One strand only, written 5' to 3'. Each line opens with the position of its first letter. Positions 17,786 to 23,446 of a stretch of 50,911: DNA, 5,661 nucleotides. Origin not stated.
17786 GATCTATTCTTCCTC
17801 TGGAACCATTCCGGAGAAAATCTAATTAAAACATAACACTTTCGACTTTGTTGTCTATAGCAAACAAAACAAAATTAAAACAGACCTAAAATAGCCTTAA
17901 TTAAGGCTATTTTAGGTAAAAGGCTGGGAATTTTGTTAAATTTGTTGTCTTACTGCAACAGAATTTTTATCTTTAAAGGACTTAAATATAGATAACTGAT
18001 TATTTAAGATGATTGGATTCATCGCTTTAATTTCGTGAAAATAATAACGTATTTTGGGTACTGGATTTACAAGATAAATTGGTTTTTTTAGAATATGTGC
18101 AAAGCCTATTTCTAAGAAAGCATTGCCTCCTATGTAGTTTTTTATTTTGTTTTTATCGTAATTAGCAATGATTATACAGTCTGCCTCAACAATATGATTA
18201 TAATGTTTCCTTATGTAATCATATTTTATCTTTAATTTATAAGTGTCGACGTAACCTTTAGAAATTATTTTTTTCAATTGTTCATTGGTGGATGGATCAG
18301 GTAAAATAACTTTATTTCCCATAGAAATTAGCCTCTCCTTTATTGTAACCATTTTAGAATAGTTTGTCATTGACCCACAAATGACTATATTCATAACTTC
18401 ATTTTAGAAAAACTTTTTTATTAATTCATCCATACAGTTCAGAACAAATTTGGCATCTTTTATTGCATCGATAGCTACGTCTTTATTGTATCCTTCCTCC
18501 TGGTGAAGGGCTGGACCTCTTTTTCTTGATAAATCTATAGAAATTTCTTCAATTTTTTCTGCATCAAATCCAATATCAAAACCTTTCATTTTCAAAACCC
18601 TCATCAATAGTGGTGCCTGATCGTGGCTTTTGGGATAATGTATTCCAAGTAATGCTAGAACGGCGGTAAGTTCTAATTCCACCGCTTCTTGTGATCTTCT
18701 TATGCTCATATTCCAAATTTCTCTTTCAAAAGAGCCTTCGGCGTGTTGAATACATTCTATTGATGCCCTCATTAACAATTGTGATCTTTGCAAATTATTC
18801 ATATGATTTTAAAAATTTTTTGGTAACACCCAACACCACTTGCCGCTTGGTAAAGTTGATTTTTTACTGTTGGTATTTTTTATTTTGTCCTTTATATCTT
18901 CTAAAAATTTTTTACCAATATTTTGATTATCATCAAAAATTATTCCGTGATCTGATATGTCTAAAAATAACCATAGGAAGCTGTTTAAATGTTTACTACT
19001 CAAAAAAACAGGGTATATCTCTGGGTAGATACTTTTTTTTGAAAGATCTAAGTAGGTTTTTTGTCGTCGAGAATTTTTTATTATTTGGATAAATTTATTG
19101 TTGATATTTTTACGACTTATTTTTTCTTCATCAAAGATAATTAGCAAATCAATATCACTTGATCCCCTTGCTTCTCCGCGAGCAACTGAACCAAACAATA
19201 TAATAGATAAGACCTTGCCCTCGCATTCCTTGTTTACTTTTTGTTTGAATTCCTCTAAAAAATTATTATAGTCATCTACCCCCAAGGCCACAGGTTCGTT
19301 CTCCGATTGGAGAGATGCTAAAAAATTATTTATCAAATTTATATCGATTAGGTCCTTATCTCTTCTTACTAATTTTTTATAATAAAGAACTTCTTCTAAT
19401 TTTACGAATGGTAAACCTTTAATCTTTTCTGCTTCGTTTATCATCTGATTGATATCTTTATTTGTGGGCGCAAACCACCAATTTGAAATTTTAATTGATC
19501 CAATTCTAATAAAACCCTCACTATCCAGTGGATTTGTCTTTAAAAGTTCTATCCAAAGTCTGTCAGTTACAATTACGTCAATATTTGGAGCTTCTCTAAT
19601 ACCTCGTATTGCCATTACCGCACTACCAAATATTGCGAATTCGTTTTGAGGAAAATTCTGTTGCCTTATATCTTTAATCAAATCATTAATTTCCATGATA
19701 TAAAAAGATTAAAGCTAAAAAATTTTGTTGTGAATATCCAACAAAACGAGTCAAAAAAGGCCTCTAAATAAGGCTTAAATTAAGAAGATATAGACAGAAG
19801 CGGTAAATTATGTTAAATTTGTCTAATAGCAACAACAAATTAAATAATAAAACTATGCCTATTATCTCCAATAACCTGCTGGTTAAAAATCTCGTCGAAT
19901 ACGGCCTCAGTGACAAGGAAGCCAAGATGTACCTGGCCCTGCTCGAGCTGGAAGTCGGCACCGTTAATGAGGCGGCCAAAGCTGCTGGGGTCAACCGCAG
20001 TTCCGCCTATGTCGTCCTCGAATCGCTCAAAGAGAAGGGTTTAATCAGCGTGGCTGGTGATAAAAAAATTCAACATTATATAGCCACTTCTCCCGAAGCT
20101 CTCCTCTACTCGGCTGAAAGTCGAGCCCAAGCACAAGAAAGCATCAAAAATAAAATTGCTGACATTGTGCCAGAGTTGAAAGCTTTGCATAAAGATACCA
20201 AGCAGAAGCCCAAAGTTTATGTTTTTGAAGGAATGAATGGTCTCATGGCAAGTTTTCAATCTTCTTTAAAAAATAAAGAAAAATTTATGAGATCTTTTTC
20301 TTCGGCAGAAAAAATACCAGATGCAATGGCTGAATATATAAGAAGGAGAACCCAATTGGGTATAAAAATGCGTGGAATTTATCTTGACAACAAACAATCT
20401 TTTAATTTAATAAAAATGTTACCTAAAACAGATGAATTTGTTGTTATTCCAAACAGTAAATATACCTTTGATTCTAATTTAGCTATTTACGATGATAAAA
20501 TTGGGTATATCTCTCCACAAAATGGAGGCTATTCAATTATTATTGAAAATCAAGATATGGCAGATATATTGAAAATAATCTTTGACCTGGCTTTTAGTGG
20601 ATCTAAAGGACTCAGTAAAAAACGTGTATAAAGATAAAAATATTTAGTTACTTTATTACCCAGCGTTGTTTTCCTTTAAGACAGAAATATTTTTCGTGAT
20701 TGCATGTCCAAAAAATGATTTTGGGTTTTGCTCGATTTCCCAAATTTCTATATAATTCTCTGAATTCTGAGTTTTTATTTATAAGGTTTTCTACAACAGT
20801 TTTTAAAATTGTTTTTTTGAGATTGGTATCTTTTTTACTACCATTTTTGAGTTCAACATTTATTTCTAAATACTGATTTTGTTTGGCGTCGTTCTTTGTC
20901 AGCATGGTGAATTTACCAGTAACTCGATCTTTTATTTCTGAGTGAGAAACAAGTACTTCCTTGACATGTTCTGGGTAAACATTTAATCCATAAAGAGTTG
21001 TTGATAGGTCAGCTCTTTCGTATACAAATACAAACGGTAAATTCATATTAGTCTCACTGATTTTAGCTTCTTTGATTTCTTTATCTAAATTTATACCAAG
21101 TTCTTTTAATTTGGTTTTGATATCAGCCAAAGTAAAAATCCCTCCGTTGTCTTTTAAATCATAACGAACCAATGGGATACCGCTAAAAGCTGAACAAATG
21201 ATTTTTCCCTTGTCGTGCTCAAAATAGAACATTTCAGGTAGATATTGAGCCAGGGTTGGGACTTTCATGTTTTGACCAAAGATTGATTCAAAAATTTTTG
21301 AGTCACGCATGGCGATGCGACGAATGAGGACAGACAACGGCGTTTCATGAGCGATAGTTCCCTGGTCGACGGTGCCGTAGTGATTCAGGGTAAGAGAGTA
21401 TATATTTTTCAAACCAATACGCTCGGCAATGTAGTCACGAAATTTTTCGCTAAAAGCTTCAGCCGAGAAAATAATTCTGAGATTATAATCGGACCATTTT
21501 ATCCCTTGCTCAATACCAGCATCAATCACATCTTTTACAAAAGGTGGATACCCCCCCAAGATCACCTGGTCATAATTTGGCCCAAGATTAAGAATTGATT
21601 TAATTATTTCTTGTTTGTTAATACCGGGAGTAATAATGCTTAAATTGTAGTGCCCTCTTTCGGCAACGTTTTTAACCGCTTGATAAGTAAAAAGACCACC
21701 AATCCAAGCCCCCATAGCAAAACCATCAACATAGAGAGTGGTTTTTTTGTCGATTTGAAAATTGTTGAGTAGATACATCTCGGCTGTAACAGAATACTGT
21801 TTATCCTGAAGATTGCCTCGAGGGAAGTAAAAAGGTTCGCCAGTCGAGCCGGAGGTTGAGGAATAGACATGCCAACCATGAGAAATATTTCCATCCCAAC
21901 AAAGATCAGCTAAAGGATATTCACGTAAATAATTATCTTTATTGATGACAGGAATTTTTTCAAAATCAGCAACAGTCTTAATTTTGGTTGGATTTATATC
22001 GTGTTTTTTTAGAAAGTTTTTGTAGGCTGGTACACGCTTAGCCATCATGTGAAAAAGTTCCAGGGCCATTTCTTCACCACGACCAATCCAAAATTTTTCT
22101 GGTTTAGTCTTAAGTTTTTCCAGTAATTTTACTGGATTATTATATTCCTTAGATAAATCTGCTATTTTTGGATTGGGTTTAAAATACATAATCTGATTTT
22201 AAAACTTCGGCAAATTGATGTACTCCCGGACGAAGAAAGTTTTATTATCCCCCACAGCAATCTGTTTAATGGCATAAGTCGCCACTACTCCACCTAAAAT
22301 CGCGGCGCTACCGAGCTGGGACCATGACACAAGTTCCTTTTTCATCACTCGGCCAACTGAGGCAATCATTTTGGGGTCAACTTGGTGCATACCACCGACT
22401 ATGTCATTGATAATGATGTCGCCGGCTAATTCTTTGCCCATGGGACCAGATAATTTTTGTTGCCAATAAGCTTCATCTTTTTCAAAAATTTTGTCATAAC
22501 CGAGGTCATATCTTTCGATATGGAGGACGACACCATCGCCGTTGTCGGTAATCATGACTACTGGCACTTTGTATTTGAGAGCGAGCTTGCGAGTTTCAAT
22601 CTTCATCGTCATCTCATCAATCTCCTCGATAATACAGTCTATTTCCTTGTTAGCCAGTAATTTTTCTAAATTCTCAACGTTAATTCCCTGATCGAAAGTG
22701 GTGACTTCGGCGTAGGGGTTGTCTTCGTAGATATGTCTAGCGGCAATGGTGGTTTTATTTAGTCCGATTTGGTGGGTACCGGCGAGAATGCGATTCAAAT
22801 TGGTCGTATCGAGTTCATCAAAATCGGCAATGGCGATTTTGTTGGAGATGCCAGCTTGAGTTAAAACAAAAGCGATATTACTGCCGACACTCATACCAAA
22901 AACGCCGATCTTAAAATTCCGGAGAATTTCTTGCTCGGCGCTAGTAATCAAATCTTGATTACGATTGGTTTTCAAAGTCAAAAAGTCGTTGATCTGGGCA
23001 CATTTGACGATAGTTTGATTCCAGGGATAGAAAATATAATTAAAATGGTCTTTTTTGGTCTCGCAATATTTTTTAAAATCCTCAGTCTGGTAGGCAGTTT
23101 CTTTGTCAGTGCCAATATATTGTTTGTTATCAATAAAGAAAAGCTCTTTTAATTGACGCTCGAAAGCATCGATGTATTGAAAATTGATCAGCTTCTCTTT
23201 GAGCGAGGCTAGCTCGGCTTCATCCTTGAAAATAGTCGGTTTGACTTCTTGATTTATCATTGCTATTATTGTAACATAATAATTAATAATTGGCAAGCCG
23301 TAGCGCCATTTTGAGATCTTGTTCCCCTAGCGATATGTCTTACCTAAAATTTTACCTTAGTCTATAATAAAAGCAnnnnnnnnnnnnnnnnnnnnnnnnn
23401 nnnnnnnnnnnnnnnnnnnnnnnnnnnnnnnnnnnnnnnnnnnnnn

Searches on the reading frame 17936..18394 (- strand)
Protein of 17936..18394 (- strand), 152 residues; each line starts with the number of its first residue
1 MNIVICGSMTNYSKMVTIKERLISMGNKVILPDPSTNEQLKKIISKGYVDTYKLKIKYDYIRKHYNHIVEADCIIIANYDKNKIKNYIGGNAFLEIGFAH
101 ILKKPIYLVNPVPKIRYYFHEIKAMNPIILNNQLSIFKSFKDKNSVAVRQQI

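Call 3: search_protein_families(library=ncbifam, proteins=[window:17936-18394:-], max_evalue=0.01)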
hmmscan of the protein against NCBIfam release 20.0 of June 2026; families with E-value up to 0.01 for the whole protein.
window:17936-18394:- (152 aa): 0 families

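Call 4: search_protein_families(library=pfam, proteins=[window:17936-18394:-], max_evalue=0.01)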
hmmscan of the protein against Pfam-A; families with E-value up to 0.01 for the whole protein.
window:17936-18394:- (152 aa): 1 family
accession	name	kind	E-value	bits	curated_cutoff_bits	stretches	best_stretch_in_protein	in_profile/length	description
PF03720.21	UDPG_MGDP_dh_C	-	0.0041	17.9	30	1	13-80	17-74/103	UDP-glucose/GDP-mannose dehydrogenase family, UDP binding domain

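Call 79: search_protein_families(library=padloc, proteins=[window:17936-18394:-], max_evalue=0.001)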
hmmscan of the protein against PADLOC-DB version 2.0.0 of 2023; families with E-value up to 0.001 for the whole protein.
window:17936-18394:- (152 aa): 0 families

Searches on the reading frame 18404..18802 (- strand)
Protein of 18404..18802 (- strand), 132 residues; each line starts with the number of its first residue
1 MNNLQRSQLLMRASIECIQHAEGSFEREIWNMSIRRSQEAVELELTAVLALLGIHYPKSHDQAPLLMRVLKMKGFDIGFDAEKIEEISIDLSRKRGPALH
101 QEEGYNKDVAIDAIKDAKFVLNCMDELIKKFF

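Call 3: search_protein_families(library=ncbifam, proteins=[window:18404-18802:-], max_evalue=0.01)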
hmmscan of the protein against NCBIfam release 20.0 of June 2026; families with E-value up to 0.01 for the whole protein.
window:18404-18802:- (132 aa): 0 families

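Call 4: search_protein_families(library=pfam, proteins=[window:18404-18802:-], max_evalue=0.01)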
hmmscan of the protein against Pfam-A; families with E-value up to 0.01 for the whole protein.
window:18404-18802:- (132 aa): 1 family
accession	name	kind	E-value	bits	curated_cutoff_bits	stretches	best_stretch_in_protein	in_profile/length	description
PF05168.19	HEPN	-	6.8e-14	52.5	22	1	8-126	2-116/117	HEPN domain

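Call 79: search_protein_families(library=padloc, proteins=[window:18404-18802:-], max_evalue=0.001)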
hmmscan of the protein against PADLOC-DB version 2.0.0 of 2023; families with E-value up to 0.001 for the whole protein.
window:18404-18802:- (132 aa): 0 families

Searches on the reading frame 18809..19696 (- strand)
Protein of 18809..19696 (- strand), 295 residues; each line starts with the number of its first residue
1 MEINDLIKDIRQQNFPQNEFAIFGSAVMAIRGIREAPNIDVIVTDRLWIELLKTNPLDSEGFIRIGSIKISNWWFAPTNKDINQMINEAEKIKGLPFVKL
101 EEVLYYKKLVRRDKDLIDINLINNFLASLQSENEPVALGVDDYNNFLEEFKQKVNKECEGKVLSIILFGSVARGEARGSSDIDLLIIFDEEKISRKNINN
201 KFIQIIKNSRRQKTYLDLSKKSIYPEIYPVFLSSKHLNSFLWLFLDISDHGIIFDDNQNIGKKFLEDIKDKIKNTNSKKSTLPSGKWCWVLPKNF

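Call 3: search_protein_families(library=ncbifam, proteins=[window:18809-19696:-], max_evalue=0.01)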
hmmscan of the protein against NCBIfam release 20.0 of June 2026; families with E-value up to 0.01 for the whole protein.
window:18809-19696:- (295 aa): 7 families
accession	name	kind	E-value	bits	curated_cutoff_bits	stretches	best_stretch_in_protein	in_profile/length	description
NF047752.1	MntA_antitoxin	equivalog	3.2e-08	33.4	60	1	161-197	6-44/106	type VII toxin-antitoxin system MntA family adenylyltransferase antitoxin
NF051895.1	anti_phage_HalB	equivalog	1.5e-07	31.3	190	1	165-200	2-37/211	anti-phage Hailong system nucleotidyltransferase HalB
NF012212.1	ANT_9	subfamily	4.2e-06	26.2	340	1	150-211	9-72/249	aminoglycoside nucleotidyltransferase ANT(9)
TIGR03671.1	cca_archaeal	equivalog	0.00012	21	281.3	1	142-210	18-88/410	CCA tRNA nucleotidyltransferase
NF010309.0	PRK13746.1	subfamily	0.00099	18.5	193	1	146-189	12-55/263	aminoglycoside adenylyltransferase family protein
NF033061.1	ANT_4p_I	equivalog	0.0019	17.8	350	1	135-192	3-60/253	ANT(4')-I family aminoglycoside nucleotidyltransferase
NF053581.1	ANT_3pp_Ic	exception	0.0064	16.1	545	0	143-187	9-53/265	aminoglycoside nucleotidyltransferase ANT(3'')-Ic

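Call 4: search_protein_families(library=pfam, proteins=[window:18809-19696:-], max_evalue=0.01)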
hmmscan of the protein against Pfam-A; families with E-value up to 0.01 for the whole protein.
window:18809-19696:- (295 aa): 4 families
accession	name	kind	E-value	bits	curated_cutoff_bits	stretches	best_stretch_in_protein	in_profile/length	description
PF01909.29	NTP_transf_2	-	2.3e-13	50.8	21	1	147-215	5-68/93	Nucleotidyltransferase domain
PF18765.7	Polbeta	-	2.2e-10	41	26.9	1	159-200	8-53/93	Polymerase beta, Nucleotidyltransferase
PF22600.2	MTPAP-like_central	-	5.4e-08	33.4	27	1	129-212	8-89/139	Poly(A) RNA polymerase, mitochondrial-like, central palm domain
PF14792.12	DNA_pol_B_palm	-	0.0036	18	25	0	154-210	17-74/113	DNA polymerase beta palm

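Call 79: search_protein_families(library=padloc, proteins=[window:18809-19696:-], max_evalue=0.001)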
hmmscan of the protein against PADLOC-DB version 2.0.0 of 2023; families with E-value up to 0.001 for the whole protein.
window:18809-19696:- (295 aa): 11 families
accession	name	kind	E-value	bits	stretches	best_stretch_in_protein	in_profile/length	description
PDLC04903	PDC-S09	-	3e-13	48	1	144-207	8-70/108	-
PDLC04906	PDC-S09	-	1.9e-10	39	1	145-197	9-59/98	-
PDLC04904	PDC-S09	-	1e-09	36.5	1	160-194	23-56/104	-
PDLC04902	PDC-S09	-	6.2e-09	34.1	1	153-192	11-51/97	-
PDLC04369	PDC-M05A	-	6.3e-08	30.5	1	144-211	89-150/201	-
PDLC04905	PDC-S09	-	3.5e-07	28.5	1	158-193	16-53/101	-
PDLC04907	PDC-S09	-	4.3e-07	28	1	146-194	13-59/114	-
PDLC04368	PDC-M05A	-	2.5e-06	25.5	1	159-191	104-136/201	-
PDLC04778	PDC-M70A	-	0.00016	19.1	1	144-191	30-76/355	-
PDLC00790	Cyclase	-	0.00037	17.9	1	140-207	53-119/310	oligonucleotide-cyclase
PDLC00769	Cyclase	-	0.00091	16.7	0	140-200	21-86/261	oligonucleotide-cyclase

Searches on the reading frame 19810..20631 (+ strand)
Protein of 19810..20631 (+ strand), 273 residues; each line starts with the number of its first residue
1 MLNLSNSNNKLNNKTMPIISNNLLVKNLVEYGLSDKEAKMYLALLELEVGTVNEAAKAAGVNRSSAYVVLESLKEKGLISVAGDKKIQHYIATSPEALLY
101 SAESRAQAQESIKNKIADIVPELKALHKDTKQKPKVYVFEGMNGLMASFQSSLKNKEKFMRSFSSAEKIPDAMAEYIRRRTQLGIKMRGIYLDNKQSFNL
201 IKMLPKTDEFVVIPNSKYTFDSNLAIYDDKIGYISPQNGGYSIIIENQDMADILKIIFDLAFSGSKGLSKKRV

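Call 3: search_protein_families(library=ncbifam, proteins=[window:19810-20631:+], max_evalue=0.01)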
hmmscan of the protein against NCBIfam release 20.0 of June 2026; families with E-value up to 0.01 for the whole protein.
window:19810-20631:+ (273 aa): 6 families
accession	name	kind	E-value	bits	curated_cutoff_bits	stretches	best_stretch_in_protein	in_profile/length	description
NF047390.1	TransRegTrmBL1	equivalog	3.3e-06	26.3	650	1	22-143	4-120/341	HTH-type sugar sensing transcriptional regulator TrmBL1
NF040851.1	tran_reg_TrmB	equivalog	1.9e-05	24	600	1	24-193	7-166/338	HTH-type sugar-sensing transcriptional regulator TrmB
NF053606.1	Sta1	subfamily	4.3e-05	23.5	80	1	31-116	16-97/100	Sta1 family transcriptional regulator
NF041141.1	tran_reg_TrmBL2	equivalog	0.00022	20.8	530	1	31-114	14-94/264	HTH-type transcriptional regulator TrmBL2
NF040939.2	trans_reg_lrs14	equivalog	0.0004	20.4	90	1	30-117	16-100/103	Lrs14 family HTH-type transcriptional regulator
TIGR01884.1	cas_HTH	subfamily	0.0017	17.8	60.2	1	18-92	125-198/202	CRISPR-associated CARF protein Csa3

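Call 4: search_protein_families(library=pfam, proteins=[window:19810-20631:+], max_evalue=0.01)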
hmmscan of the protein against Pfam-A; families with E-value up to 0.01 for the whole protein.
window:19810-20631:+ (273 aa): 5 families
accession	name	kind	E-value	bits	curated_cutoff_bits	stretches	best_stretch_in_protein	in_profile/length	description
PF01978.25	TrmB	-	8.8e-15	54.8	25.6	1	30-95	3-67/68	Sugar-specific transcriptional regulator TrmB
PF03965.22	Penicillinase_R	-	0.0026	18.5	22.6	1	48-122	19-94/115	Penicillinase repressor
PF09339.16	HTH_IclR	-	0.0056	16.9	22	0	51-79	20-48/52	IclR helix-turn-helix domain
PF13734.11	Inhibitor_I69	-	0.0058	17.5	25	0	53-98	32-77/98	Spi protease inhibitor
PF13551.12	HTH_29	-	0.0072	16.8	28.1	0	42-81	5-44/64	Winged helix-turn helix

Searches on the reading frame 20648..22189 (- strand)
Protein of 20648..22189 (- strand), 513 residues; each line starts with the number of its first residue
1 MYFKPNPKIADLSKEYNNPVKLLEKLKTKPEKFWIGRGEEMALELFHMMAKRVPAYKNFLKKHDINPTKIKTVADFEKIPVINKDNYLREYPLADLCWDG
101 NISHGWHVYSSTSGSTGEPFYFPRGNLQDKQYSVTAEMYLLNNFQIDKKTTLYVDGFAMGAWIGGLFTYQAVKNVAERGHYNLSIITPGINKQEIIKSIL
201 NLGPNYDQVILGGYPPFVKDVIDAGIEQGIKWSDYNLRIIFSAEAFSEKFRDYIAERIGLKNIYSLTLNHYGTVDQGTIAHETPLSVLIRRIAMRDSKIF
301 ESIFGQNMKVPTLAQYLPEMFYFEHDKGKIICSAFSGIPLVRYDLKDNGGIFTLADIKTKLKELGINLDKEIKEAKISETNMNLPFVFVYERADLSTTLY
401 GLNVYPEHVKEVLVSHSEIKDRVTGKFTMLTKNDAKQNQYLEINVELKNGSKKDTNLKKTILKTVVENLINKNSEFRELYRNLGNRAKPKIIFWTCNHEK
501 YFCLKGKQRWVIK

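Call 3: search_protein_families(library=ncbifam, proteins=[window:20648-22189:-], max_evalue=0.01)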
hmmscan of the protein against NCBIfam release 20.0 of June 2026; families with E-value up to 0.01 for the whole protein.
window:20648-22189:- (513 aa): 5 families
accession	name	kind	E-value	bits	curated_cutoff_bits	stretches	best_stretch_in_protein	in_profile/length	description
NF041878.1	paak_haloarch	equivalog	2.1e-13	49.7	700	1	47-264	26-230/427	phenylacetate--CoA ligase PaaK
TIGR02155.1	PA_CoA_ligase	equivalog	1.5e-12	46.8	646.3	1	50-266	24-229/422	phenylacetate--CoA ligase PaaK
NF053551.1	FlxY_rubin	equivalog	3.3e-08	32.7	520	1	44-126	19-97/424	flexirubin biosynthesis putative acyl-CoA ligase FlxY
TIGR03335.1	F390_ftsA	equivalog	3.8e-06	25.9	458.7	1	47-122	27-104/445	coenzyme F390 synthetase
NF005797.0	PRK07638.1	equivalog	0.004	15.7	518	0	386-466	376-448/487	acyl-CoA synthetase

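Call 4: search_protein_families(library=pfam, proteins=[window:20648-22189:-], max_evalue=0.01)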
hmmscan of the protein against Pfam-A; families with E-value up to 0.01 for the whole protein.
window:20648-22189:- (513 aa): 1 family
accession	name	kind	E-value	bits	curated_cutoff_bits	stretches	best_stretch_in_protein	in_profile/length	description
PF14535.12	AMP-binding_C_2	-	0.00087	19.9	25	1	401-468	1-63/96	AMP-binding enzyme C-terminal domain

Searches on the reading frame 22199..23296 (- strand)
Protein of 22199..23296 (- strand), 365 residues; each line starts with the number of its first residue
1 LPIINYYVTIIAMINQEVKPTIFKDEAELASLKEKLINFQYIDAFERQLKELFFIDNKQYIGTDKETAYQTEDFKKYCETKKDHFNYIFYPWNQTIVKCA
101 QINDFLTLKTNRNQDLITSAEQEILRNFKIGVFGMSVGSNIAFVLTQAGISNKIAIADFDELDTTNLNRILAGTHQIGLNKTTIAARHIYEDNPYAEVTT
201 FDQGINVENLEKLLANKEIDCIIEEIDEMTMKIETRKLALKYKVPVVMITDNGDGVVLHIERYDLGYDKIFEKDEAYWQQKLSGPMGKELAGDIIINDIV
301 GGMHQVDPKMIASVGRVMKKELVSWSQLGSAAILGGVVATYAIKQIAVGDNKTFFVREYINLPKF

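Call 65: search_protein_families(library=pfam, proteins=[window:22199-23296:-], max_evalue=0.001)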
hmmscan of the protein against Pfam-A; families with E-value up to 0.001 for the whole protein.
window:22199-23296:- (365 aa): 1 family
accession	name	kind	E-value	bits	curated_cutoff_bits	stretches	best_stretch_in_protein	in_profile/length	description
PF00899.27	ThiF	-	3.5e-21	75.9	28.1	1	114-248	7-140/238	ThiF family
